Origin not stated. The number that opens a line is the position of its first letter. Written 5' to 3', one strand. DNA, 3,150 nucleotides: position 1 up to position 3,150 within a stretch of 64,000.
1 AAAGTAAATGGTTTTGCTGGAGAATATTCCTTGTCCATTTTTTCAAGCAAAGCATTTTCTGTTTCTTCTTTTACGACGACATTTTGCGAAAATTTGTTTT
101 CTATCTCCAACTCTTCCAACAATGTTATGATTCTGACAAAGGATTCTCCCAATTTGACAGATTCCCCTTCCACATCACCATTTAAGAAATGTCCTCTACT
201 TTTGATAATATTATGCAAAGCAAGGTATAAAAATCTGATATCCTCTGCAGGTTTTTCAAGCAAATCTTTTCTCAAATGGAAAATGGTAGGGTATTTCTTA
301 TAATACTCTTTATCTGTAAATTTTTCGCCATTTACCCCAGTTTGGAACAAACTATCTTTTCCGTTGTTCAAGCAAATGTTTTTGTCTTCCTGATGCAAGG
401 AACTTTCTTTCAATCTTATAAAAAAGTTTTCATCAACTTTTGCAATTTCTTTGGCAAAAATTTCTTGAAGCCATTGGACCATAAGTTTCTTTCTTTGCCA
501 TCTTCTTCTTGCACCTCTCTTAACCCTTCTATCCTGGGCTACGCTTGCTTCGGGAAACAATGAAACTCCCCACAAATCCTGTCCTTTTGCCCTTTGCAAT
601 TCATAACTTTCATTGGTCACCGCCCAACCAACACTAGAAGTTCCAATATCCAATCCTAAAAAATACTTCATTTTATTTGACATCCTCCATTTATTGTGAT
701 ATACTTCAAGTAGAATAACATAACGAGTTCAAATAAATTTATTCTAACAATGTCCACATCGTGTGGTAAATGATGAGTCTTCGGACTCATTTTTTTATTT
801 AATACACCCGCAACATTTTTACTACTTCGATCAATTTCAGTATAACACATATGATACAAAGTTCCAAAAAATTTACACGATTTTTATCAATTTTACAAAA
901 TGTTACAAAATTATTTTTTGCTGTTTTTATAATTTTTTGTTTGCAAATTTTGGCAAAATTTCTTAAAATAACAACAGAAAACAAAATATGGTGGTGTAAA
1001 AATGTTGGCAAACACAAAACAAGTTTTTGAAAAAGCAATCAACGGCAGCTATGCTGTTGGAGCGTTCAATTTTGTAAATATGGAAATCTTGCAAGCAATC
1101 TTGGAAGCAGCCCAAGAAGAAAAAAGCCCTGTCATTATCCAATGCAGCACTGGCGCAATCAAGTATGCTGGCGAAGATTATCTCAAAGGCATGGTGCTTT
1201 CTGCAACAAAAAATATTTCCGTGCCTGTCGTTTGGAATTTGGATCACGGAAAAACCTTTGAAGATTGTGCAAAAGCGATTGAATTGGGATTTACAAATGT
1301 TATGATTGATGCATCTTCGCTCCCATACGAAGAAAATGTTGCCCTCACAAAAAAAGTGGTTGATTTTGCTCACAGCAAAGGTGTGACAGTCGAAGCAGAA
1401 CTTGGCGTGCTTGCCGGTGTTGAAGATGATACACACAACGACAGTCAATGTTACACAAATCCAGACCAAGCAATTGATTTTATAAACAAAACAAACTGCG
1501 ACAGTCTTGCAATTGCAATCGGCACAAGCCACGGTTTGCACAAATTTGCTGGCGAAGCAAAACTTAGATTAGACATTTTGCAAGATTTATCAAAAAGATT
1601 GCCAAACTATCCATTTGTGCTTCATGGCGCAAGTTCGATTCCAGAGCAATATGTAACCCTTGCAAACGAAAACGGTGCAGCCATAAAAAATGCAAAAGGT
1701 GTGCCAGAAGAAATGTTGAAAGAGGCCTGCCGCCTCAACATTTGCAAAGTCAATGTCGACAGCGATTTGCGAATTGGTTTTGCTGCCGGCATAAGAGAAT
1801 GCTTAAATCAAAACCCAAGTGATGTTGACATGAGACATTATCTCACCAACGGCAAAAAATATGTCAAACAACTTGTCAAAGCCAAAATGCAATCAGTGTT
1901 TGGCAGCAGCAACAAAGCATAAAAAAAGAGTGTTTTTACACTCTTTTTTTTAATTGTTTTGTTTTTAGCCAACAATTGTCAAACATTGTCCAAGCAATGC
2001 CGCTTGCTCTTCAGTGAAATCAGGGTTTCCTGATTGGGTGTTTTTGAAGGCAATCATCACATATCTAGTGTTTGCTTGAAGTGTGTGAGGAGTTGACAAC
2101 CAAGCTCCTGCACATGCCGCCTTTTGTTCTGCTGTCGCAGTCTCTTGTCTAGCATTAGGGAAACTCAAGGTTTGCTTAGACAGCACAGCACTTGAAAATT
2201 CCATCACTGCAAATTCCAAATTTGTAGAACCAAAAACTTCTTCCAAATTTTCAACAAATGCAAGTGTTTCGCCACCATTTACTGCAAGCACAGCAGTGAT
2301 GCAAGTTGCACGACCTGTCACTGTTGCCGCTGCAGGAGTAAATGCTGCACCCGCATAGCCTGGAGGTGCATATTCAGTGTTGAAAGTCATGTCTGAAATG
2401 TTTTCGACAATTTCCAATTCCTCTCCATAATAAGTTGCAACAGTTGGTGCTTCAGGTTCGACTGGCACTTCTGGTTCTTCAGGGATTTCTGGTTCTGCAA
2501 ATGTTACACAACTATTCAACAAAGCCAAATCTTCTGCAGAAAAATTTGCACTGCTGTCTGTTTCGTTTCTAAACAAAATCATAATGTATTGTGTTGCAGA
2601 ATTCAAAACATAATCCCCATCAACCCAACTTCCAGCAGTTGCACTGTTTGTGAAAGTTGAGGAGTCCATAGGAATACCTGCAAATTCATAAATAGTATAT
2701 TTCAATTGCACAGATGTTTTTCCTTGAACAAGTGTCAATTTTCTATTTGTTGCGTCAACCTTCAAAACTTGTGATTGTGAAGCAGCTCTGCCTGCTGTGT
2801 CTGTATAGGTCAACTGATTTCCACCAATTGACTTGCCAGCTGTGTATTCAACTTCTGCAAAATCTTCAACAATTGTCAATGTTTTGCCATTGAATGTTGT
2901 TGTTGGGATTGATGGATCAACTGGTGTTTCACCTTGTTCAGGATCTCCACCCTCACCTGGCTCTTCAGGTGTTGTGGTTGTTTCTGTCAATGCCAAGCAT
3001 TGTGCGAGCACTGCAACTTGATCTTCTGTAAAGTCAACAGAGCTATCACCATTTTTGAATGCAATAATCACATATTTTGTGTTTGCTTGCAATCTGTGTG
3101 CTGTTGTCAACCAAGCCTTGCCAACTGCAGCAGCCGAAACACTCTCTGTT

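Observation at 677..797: Putative tracrRNA with near-consensus promoter, anti-repeat, UUCG-capped terminator and a testable repeat prediction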

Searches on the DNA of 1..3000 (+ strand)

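Call 4: search_rna_families(source=window, start=1, end=3000, threshold=evalue, max_evalue=10, show_alignments=3)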
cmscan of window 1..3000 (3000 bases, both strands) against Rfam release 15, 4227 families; matches with E-value up to 10: 15.
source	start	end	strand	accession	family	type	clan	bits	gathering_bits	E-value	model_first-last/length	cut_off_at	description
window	1793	1960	-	RF01808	MicX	Gene; sRNA;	-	33.9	75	4.3e-05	1-194/194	no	MicX Vibrio cholerae sRNA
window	1201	1272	-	RF00937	mir-653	Gene; miRNA;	-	23.4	77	0.15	1-78/78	no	mir-653 microRNA precursor family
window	1921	1989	-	RF02057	STnc40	Gene; sRNA;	-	23.4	45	0.6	1-70/70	no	Salmonella enterica sRNA STnc40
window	1910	1966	+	RF03523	mir-4703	Gene; miRNA;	-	21.2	88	0.53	1-61/61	no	mir-4703 microRNA precursor family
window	1914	1986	-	RF02029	sraA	Gene; sRNA;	-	20.3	56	7.5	1-95/95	no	sraA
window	450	521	-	RF02183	ST7-OT3_1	Gene; lncRNA;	-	19.9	50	4.8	1-79/79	no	ST7 overlapping transcript 3 conserved region 1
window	685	763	+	RF00537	snoMe28S-Am2634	Gene; snRNA; snoRNA; CD-box;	-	19.9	50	6.6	1-97/97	no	Small nucleolar RNA Me28S-Am2634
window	1822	1887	-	RF00727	bantam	Gene; miRNA;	CL00091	19.5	61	3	1-82/82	no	bantam microRNA precursor family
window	1896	1975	+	RF03598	MIR6024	Gene; miRNA;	-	18.9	72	2.3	1-99/99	no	MIR6024 microRNA precursor family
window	114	188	+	RF00281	SNORD47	Gene; snRNA; snoRNA; CD-box;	-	17.7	50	8.9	1-77/77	no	Small nucleolar RNA SNORD47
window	1900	1972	+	RF03616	MIR1888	Gene; miRNA;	-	17.5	72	9.2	1-101/101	no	MIR1888 microRNA precursor family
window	2170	2197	+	RF01335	CRISPR-DR22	Gene; CRISPR;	-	17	50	4.1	1-36/36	no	CRISPR RNA direct repeat element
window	1911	2219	+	RF03119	dCoV-5UTR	Cis-reg;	CL00116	16.6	102.9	2.2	1-294/294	no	Deltacoronavirus 5'UTR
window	386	437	-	RF01125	sR4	Gene; snRNA; snoRNA; CD-box;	-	15.2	50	3.4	1-56/56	no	Small nucleolar RNA sR4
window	2203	2271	-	RF02111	IS009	Gene;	-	14.7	117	2.1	1-199/199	no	IS009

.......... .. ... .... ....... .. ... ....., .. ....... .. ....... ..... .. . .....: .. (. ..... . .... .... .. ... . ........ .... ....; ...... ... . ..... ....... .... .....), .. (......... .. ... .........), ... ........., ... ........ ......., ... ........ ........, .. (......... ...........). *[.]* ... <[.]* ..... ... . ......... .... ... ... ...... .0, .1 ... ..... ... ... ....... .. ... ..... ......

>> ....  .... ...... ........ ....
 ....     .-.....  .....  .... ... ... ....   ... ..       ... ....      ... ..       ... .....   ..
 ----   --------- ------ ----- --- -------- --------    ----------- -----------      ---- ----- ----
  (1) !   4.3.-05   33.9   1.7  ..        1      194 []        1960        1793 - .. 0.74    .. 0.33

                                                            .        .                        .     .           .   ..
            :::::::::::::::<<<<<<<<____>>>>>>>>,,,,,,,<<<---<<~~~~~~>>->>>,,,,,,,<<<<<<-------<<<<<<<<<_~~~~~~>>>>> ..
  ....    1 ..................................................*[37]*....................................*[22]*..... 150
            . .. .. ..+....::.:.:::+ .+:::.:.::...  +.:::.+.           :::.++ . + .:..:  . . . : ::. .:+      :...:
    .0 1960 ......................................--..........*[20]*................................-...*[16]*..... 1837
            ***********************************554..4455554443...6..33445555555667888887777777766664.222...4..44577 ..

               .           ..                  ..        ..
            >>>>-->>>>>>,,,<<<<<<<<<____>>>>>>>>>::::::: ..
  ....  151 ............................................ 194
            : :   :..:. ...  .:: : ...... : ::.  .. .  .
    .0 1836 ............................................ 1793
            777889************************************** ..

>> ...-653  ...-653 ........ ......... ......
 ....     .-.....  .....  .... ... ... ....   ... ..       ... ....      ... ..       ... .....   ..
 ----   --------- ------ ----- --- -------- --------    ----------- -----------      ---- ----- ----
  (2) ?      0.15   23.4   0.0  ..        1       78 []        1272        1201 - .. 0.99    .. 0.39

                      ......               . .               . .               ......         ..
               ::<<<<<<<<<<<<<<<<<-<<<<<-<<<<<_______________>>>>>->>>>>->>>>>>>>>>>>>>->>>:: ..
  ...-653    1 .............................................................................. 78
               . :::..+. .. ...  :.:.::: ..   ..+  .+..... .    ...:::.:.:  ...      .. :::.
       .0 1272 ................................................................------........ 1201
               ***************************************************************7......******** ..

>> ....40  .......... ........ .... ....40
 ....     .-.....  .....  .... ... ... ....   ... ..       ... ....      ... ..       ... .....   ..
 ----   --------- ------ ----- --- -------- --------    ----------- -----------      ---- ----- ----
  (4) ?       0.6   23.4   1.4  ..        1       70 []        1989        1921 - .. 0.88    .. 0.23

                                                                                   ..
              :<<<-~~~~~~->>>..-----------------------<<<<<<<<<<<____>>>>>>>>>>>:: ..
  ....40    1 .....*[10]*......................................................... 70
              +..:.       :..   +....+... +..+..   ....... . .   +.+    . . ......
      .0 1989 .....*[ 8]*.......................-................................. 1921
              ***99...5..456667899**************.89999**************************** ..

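Call 47: build_rna_model(alignment_id=A1, structure=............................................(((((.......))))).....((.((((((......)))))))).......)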
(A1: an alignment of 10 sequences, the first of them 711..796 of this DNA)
Model R1 built from alignment A1 (10 sequences, 96 columns); structure: as given.
model positions 88; base pairs 13; branch points 1; effective number of sequences 2.12; information 0.648 bits per position. Calibrated on 0.2 Mb of random sequence (short: E-values are rough).
structure used (alignment columns):
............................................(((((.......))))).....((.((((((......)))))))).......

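Call 48: search_with_rna_model(model_id=R1, sources=[window, L001, L002, L003, L004, L005, L006, L007, L008, L009, L010, L011, L012, L013, L014, L015, L016, L017, L018, L019, L020, L021, L022, L023, L024, L025, L026, L027, L028, L029, L030, L031, L032, L033, L034, L035], max_evalue=1, make_alignment=true)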
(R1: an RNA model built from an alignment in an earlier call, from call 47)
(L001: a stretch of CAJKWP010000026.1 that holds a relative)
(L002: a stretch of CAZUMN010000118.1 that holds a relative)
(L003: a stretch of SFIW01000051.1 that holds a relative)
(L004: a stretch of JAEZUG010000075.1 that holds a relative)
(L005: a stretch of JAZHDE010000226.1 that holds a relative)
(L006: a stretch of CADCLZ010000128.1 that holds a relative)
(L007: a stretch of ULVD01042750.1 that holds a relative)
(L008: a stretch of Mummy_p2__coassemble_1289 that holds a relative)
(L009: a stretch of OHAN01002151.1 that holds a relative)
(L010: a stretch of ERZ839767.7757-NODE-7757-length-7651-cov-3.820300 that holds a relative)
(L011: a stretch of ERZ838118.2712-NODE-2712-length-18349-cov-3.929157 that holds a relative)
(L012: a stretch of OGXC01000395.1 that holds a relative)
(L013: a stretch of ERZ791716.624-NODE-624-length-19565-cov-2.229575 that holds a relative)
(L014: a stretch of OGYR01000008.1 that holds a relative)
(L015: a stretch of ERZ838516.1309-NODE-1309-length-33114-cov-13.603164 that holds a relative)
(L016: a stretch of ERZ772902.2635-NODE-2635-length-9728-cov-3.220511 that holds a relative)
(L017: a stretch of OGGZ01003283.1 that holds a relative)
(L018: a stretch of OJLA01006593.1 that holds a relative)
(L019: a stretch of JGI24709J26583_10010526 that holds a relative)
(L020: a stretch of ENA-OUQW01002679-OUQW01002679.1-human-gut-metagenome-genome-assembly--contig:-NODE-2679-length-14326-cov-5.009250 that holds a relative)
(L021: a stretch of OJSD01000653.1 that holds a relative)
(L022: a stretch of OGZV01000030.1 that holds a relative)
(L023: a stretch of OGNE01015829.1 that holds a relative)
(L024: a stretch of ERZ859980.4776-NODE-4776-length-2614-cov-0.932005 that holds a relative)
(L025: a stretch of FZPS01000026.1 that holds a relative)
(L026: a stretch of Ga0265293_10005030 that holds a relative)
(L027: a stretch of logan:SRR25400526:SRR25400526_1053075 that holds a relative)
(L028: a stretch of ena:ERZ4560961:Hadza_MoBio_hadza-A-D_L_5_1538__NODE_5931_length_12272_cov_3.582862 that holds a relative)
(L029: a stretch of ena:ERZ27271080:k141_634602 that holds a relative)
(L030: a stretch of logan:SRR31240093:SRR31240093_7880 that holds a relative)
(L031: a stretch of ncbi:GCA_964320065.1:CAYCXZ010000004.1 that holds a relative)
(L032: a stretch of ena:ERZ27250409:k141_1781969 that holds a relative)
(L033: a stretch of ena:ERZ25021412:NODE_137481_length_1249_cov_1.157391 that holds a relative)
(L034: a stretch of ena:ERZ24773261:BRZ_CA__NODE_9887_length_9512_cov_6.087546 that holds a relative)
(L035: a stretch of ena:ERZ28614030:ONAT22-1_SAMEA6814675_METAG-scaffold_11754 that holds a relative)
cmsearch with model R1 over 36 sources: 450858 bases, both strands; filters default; matches with E-value up to 1: 23.
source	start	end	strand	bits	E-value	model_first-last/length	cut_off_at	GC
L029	3926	4011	-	98.5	3.8e-12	1-88/88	no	0.3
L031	3927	4011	-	94.8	1.4e-11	1-88/88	no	0.29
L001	1706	1788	-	91.7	4.1e-11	1-88/88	no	0.31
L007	3440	3522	-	89.2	1e-10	1-88/88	no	0.33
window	711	796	+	87.5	1.8e-10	1-88/88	no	0.3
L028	3863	3955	-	84.4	5.3e-10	1-88/88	no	0.29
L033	54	139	-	83.8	6.6e-10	1-88/88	no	0.31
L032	3865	3957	-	81.9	1.3e-09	1-88/88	no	0.3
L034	3171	3254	-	75.1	1.3e-08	1-88/88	no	0.36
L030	3880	3961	-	65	4.5e-07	1-88/88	no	0.37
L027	1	33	-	46.6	0.00027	1-33/88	3'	0.21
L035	1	32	-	41.4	0.0016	1-32/88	3'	0.22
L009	7483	7553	-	30.7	0.068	1-88/88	no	0.37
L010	4083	4153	-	27.2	0.23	1-88/88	no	0.35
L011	9627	9697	-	27.2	0.23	1-88/88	no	0.35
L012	7541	7611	-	27.2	0.23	1-88/88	no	0.35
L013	7546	7616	-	27.2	0.23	1-88/88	no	0.35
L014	7540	7610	-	27.2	0.23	1-88/88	no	0.35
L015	7540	7610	-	27.2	0.23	1-88/88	no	0.35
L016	5780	5850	-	27.2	0.23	1-88/88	no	0.35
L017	7097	7167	-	27.2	0.23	1-88/88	no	0.35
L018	3934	4004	-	27.2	0.23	1-88/88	no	0.35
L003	7605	7712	-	23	0.99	1-88/88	no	0.42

Alignment A2: 23 matches aligned to the model, 125 columns, each read 5' to 3' on its own strand. Consensus structure (alignment columns), stored with it:
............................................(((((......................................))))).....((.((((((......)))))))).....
